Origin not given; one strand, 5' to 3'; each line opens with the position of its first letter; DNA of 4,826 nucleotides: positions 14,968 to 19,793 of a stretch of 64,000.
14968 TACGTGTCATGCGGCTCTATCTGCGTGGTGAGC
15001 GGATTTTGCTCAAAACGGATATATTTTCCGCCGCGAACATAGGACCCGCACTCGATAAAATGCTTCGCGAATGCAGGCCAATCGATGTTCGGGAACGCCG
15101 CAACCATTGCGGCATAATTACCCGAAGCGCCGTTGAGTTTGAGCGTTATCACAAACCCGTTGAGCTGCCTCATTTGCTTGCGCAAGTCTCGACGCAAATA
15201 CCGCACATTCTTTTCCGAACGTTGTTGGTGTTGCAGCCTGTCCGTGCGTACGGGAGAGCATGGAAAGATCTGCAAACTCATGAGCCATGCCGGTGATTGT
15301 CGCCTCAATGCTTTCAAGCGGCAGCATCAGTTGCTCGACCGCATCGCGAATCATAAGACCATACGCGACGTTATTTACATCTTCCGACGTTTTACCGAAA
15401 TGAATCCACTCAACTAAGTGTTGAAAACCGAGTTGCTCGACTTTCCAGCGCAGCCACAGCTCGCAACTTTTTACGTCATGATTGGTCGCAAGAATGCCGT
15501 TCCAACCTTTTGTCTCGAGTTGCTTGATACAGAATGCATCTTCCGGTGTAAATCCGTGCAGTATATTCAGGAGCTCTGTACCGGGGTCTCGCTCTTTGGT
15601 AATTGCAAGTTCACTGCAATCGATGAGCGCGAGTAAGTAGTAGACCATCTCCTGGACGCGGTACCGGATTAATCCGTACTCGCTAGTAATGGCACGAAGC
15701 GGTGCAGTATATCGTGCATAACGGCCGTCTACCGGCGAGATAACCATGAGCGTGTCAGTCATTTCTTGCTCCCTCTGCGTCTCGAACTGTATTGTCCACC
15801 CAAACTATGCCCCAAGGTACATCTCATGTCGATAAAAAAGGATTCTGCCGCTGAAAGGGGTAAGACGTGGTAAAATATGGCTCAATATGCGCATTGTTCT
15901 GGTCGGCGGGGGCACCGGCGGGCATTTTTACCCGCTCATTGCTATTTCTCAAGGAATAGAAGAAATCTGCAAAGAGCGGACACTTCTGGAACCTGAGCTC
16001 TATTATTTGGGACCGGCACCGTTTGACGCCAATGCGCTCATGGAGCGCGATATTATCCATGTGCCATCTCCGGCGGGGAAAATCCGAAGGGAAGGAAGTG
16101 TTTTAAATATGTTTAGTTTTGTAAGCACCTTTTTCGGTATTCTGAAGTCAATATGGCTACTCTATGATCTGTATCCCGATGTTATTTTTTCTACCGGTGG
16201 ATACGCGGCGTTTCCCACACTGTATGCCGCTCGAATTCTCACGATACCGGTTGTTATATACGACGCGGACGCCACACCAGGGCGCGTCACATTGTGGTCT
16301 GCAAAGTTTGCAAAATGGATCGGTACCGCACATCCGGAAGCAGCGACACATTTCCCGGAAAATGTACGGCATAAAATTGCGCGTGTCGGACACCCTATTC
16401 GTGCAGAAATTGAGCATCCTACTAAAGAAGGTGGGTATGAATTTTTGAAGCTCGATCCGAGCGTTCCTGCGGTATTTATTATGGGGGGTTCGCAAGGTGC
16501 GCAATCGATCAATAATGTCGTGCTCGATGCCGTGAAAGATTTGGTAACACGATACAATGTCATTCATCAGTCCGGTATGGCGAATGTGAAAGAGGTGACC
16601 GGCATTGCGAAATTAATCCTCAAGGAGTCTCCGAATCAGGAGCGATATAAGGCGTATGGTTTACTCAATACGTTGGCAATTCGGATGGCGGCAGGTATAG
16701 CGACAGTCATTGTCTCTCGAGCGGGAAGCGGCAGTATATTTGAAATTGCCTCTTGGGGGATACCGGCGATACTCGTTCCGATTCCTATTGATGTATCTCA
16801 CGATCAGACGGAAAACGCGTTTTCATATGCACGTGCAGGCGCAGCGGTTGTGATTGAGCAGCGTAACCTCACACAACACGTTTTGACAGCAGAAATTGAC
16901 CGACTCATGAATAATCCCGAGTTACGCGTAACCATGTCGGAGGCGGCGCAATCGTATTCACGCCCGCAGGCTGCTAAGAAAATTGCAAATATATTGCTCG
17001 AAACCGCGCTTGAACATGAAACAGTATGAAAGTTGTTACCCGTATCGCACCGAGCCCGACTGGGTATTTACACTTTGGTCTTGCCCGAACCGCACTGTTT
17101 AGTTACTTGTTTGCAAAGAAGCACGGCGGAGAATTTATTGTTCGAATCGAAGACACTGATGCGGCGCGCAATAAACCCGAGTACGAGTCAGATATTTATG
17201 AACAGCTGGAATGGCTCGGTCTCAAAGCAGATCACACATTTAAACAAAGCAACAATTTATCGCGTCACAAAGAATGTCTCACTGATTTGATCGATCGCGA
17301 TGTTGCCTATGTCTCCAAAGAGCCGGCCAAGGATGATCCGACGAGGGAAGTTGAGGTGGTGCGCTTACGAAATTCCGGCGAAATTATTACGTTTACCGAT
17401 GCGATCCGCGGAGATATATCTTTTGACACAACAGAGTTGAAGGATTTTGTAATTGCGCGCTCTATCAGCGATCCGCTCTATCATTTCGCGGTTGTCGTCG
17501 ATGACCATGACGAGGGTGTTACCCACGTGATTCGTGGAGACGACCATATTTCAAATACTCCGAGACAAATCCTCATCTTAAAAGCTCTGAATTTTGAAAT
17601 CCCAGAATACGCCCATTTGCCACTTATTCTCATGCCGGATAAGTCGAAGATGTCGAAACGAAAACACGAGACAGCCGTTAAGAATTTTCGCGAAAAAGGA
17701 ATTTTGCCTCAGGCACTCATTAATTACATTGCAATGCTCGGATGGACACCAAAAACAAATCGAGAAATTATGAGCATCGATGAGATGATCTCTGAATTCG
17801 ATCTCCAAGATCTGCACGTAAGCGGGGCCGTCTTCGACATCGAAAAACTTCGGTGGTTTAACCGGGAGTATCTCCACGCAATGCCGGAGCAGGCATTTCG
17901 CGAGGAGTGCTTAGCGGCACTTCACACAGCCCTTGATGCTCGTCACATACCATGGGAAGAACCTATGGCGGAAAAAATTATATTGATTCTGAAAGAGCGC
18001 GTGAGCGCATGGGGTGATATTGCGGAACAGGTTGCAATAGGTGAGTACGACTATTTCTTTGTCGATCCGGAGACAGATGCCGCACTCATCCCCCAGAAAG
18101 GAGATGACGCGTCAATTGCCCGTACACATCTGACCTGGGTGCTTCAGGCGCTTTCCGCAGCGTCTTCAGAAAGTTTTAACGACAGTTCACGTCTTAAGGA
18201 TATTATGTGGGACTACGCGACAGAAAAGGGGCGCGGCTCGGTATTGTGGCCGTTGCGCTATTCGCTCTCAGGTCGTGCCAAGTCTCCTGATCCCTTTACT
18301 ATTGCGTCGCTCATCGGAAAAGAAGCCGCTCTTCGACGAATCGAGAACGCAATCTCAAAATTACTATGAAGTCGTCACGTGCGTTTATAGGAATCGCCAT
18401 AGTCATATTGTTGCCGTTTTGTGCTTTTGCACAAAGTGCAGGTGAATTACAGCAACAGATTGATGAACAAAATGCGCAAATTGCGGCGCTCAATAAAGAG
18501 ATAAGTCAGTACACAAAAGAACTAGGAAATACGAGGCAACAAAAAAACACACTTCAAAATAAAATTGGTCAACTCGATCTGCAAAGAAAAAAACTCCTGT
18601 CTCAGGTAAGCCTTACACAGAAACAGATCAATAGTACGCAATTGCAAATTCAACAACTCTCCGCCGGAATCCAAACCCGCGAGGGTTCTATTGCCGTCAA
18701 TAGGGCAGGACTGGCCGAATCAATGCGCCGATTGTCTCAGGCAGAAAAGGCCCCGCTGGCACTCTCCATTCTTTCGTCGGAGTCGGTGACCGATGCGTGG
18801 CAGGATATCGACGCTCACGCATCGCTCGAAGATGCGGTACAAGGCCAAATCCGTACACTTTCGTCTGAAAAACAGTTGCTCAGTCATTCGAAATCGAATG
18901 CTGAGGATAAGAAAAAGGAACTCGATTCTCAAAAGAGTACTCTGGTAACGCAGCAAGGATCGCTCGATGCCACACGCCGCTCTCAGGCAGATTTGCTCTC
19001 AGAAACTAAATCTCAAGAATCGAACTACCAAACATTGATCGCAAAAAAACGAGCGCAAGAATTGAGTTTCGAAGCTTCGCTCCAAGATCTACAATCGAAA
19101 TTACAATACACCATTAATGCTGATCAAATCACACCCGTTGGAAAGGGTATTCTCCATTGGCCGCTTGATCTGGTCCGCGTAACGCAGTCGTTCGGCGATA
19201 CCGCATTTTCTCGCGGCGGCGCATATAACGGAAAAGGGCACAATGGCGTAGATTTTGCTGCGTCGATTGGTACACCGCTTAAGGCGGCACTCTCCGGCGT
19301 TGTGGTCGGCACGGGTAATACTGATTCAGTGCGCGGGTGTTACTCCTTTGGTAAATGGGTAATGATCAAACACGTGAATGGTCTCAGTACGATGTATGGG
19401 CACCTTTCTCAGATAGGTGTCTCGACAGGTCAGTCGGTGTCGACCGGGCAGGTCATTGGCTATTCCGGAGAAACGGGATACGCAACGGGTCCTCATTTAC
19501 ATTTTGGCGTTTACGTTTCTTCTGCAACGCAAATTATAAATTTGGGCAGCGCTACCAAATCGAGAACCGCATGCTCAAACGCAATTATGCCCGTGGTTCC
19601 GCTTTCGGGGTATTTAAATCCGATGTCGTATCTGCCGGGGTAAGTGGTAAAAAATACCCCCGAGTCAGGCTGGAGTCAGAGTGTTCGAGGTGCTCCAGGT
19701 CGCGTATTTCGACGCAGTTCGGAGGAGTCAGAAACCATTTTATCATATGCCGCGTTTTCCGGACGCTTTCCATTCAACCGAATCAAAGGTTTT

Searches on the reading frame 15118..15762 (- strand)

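Call 84: search_protein_families(library=pfam, proteins=[window:15118-15762:-], max_evalue=0.001)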
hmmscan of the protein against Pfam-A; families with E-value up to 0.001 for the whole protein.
window:15118-15762:- (214 aa): 1 family
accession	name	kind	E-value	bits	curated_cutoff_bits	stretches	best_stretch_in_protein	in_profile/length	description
PF00206.25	Lyase_1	-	3.9e-20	72.9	27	1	14-204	2-190/312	Lyase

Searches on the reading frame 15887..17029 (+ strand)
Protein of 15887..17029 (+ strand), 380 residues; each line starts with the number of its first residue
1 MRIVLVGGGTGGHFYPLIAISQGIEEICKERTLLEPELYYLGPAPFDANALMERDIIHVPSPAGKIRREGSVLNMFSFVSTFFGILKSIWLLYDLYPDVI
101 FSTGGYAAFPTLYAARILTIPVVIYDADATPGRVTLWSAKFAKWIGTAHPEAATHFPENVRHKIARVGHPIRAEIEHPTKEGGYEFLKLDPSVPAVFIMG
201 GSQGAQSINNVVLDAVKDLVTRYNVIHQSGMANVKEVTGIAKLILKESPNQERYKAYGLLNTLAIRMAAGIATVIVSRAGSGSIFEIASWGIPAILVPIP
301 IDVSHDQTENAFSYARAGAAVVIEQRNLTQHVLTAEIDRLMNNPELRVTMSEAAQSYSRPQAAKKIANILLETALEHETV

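Call 56: search_protein_families(library=pfam, proteins=[window:15887-17029:+], max_evalue=0.0001)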
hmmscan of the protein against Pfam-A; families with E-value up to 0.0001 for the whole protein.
window:15887-17029:+ (380 aa): 4 families
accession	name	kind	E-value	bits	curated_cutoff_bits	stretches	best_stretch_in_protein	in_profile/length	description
PF04101.22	Glyco_tran_28_C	-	4.9e-31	108.4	22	1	196-365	2-165/166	Glycosyltransferase family 28 C-terminal domain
PF03033.26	Glyco_transf_28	-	2.5e-18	66.9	26.2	1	3-145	1-137/139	Glycosyltransferase family 28 N-terminal domain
PF06722.18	EryCIII-like_C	-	2.8e-05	24.6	31.7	1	272-363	48-136/145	Erythromycin biosynthesis protein CIII-like, C-terminal domain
PF00201.24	UDPGT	-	7.1e-05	22.2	19.5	0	275-345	344-410/499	UDP-glucoronosyl and UDP-glucosyl transferase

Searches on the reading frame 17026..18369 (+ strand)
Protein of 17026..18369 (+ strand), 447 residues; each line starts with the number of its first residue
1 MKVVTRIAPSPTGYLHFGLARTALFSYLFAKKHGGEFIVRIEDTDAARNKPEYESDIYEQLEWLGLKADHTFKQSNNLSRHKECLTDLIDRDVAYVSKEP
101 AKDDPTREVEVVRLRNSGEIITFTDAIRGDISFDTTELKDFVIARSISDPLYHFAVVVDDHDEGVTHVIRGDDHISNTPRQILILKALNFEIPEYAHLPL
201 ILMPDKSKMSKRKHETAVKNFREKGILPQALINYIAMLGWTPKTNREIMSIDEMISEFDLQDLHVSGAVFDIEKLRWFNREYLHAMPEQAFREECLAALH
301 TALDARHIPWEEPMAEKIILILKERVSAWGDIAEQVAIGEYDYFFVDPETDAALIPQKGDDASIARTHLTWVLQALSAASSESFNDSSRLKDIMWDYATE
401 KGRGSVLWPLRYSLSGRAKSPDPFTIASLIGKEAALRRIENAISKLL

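Call 56: search_protein_families(library=pfam, proteins=[window:17026-18369:+], max_evalue=0.0001)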
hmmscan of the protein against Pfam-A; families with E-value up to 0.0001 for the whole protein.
window:17026-18369:+ (447 aa): 2 families
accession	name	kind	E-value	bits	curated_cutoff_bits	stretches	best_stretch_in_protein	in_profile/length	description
PF00749.27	tRNA-synt_1c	-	1.2e-82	277.8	23.4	2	110-277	144-314/314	tRNA synthetases class I (E and Q), catalytic domain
PF19269.4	Anticodon_2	-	3.9e-18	66.6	23.6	1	308-443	7-141/141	Anticodon binding domain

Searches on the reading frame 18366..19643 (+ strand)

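Call 56: search_protein_families(library=pfam, proteins=[window:18366-19643:+], max_evalue=0.0001)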
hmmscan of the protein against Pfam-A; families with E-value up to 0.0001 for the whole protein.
window:18366-19643:+ (425 aa): 1 family
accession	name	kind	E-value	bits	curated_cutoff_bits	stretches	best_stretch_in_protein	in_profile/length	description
PF01551.29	Peptidase_M23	-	1.9e-28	98.9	28.7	1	291-385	2-90/96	Peptidase family M23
